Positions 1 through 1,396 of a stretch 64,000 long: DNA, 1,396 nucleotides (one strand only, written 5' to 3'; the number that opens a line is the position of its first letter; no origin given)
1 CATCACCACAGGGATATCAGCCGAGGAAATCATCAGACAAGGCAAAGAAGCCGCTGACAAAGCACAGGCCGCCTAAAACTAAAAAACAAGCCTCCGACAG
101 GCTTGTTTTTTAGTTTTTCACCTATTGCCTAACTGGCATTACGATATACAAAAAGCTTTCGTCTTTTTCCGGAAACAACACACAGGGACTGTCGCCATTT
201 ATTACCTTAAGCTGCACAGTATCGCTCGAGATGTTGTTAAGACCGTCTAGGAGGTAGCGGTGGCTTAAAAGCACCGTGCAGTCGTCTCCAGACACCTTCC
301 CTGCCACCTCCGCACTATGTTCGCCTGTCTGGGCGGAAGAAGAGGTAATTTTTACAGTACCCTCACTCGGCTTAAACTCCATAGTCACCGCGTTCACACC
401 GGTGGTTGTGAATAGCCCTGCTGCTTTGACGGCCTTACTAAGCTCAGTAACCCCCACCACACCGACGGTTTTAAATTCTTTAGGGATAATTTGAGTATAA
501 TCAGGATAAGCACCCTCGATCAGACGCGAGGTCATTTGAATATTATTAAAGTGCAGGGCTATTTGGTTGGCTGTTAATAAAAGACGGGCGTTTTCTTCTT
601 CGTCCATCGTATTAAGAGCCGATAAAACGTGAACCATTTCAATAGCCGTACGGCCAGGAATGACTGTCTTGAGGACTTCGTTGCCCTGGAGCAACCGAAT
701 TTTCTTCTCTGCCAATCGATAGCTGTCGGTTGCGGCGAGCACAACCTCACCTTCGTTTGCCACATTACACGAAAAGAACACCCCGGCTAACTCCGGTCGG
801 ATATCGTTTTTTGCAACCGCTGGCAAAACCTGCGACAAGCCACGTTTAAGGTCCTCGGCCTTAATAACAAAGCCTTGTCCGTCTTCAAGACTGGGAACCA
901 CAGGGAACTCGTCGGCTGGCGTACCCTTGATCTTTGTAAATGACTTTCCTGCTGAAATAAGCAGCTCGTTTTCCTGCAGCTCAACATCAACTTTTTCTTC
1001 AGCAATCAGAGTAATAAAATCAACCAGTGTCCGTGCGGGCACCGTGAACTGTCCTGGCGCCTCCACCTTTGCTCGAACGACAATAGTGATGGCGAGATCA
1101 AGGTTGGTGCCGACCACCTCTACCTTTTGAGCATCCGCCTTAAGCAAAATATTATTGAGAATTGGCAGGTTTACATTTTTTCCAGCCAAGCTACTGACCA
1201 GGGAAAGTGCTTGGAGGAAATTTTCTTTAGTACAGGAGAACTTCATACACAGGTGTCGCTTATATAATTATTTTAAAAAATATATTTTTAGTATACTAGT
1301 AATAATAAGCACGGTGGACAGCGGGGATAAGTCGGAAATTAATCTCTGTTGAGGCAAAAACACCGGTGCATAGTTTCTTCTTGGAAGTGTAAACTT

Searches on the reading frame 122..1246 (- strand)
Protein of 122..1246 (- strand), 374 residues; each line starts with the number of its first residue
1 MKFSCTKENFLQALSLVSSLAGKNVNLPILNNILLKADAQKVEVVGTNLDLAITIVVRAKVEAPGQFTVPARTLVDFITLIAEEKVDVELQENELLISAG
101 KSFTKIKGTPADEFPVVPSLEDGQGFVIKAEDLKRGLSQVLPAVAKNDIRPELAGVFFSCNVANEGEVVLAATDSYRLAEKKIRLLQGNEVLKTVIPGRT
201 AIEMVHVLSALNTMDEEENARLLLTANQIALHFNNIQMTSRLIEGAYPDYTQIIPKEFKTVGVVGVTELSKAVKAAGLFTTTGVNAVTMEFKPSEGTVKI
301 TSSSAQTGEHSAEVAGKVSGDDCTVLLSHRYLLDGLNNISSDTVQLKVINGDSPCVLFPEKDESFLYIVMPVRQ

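Call 12: search_protein_families(library=pfam, proteins=[window:122-1246:-], max_evalue=0.001)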
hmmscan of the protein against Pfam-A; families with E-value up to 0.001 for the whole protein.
window:122-1246:- (374 aa): 3 families
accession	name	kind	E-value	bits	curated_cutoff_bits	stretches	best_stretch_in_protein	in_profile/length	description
PF00712.24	DNA_pol3_beta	-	3e-29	102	24.4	1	1-118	1-120/120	DNA polymerase III beta subunit, N-terminal domain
PF02767.21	DNA_pol3_beta_2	-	1.3e-25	90.4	27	1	128-249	2-116/116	DNA polymerase III beta subunit, central domain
PF02768.20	DNA_pol3_beta_3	-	5.4e-22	78.3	27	1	252-373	2-121/121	DNA polymerase III beta subunit, C-terminal domain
